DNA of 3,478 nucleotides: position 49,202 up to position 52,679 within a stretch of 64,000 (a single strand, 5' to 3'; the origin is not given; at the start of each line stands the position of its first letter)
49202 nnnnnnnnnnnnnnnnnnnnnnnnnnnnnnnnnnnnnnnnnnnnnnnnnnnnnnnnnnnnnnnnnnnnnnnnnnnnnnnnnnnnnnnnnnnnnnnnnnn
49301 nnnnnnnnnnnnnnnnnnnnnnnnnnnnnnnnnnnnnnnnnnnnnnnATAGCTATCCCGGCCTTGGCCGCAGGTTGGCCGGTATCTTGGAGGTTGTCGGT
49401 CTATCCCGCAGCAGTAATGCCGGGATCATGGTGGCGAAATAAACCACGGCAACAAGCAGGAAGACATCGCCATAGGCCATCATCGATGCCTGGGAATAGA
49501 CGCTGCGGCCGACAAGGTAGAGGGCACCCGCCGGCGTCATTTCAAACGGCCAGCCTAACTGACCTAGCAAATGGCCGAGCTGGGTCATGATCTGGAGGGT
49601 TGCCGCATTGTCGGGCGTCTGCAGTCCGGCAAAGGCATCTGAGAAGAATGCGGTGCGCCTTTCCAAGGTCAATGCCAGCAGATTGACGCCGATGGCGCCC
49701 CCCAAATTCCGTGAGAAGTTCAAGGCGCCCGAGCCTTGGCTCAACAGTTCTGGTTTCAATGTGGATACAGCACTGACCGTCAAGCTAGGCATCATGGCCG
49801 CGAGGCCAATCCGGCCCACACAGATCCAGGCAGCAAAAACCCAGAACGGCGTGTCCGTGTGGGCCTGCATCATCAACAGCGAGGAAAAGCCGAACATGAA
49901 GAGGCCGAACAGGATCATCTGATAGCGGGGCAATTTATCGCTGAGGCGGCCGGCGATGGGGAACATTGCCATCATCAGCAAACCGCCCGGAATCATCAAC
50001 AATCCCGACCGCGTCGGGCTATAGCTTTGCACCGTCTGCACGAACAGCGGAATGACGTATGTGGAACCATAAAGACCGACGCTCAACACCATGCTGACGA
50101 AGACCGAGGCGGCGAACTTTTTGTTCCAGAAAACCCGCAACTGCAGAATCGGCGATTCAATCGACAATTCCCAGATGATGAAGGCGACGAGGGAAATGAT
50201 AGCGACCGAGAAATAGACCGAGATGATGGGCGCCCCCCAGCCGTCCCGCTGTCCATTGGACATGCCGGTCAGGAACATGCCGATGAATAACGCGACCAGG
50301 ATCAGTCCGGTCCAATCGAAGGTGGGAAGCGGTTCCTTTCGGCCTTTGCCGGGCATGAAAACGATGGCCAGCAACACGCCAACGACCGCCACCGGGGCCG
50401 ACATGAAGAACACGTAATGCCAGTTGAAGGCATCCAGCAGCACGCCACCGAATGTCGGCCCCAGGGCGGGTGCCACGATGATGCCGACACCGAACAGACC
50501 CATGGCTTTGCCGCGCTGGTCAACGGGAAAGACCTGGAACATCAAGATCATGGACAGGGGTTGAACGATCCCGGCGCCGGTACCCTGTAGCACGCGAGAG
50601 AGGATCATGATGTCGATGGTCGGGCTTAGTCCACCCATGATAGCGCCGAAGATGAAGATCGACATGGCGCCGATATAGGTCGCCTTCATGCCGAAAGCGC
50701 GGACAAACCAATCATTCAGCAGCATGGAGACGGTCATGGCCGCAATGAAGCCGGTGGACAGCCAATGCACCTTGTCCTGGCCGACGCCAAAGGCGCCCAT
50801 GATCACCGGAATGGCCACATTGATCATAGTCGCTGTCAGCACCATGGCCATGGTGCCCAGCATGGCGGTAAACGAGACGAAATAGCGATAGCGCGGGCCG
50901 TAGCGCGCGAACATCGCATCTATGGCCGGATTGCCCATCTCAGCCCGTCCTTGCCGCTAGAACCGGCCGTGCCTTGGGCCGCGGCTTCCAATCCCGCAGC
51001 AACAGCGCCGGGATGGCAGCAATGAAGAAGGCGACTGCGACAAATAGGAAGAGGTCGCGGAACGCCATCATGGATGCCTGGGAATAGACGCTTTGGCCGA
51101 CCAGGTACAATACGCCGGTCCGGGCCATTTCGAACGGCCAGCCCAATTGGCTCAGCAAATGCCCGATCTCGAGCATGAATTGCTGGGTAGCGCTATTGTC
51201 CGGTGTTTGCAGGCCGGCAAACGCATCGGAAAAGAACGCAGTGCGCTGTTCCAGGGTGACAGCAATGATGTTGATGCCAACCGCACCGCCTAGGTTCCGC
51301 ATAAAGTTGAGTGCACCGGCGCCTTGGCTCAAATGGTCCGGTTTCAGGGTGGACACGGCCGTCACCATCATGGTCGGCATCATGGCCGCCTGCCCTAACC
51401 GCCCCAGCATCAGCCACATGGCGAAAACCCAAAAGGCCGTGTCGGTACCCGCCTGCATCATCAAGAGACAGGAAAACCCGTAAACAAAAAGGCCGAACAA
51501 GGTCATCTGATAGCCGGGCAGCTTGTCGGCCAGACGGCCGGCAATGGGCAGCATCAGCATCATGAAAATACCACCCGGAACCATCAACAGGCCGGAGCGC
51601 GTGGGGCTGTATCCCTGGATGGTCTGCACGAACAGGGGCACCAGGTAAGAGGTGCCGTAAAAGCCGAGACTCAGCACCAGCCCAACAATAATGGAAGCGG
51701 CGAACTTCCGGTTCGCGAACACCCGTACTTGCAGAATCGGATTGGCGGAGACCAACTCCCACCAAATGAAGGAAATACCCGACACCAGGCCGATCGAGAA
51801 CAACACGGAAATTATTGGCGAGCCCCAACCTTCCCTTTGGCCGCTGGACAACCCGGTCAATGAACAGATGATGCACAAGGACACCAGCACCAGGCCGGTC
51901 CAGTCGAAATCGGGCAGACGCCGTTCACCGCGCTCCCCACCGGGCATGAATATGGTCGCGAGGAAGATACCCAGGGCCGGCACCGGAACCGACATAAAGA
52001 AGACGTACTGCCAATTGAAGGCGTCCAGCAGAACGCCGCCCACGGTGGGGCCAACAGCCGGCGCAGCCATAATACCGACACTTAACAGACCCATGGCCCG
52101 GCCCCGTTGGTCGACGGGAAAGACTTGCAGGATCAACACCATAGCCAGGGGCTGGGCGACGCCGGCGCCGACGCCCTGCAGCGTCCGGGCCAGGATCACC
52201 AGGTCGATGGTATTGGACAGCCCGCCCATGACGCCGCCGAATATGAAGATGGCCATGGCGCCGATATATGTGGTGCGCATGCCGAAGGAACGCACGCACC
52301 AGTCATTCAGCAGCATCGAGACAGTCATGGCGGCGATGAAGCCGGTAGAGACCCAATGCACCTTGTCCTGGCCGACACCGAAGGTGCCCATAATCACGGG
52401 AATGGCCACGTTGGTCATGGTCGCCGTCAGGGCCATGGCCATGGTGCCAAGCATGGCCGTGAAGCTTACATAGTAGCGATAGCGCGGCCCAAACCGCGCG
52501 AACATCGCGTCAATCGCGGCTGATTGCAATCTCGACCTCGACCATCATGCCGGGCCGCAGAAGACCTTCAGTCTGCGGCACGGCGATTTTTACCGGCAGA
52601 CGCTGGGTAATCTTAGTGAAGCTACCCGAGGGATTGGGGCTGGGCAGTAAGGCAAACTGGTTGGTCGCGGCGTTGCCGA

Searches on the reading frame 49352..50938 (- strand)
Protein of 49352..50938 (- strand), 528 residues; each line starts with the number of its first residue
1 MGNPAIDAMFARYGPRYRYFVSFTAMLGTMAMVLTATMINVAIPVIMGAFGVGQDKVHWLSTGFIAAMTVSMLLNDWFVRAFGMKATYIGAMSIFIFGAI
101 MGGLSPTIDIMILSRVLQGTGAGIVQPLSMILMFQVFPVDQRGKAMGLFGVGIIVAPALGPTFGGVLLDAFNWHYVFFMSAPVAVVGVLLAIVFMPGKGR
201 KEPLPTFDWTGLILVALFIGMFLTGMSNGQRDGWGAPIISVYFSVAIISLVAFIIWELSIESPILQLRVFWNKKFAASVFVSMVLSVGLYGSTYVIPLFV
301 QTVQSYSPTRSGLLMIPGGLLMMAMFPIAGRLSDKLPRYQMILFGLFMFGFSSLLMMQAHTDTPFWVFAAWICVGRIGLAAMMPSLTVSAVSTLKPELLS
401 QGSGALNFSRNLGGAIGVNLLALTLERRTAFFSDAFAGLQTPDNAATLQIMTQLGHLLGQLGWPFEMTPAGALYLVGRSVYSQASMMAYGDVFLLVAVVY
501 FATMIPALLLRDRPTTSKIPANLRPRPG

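Call 85: search_protein_families(library=pfam, proteins=[window:49352-50938:-], max_evalue=0.000001)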
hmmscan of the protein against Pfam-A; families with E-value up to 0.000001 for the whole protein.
window:49352-50938:- (528 aa): 2 families
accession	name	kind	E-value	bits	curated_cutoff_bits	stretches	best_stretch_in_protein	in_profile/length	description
PF07690.21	MFS_1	-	5.2e-51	174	33.4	1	26-417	2-346/347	Major Facilitator Superfamily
PF00083.30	Sugar_tr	-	6.3e-07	29.1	22.3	1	63-195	54-191/452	Sugar (and other) transporter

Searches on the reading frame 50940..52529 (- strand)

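Call 85: search_protein_families(library=pfam, proteins=[window:50940-52529:-], max_evalue=0.000001)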
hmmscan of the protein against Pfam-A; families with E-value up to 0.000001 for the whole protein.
window:50940-52529:- (529 aa): 2 families
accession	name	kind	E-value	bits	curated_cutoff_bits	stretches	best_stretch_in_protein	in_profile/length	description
PF07690.21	MFS_1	-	2.7e-51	175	33.4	1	26-418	2-346/347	Major Facilitator Superfamily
PF06609.19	TRI12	-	1.9e-07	30.4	23.2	1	28-282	52-318/599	Fungal trichothecene efflux pump (TRI12)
